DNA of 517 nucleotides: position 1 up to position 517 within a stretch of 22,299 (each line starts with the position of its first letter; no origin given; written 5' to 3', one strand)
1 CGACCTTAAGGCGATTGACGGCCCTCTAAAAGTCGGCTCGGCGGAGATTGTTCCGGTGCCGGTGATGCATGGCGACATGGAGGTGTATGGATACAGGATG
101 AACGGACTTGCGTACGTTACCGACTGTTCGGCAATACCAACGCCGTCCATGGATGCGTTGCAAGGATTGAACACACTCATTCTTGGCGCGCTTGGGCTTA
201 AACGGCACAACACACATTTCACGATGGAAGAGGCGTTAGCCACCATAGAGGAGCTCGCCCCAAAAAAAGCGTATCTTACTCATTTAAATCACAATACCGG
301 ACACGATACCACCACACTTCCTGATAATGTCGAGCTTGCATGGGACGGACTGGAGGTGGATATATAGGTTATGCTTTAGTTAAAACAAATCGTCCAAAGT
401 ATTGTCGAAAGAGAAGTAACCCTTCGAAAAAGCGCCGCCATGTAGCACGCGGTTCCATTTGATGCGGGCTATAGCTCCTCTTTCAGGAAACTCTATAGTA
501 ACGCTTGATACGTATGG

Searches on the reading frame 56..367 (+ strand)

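Call 79: search_protein_families(library=pfam, proteins=[window:56-367:+], max_evalue=0.001)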
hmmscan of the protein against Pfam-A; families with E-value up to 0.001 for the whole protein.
window:56-367:+ (103 aa): 1 family
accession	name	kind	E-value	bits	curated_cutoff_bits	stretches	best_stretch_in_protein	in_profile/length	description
PF12706.13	Lactamase_B_2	-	1.6e-09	38.1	27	1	5-76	112-199/200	Beta-lactamase superfamily domain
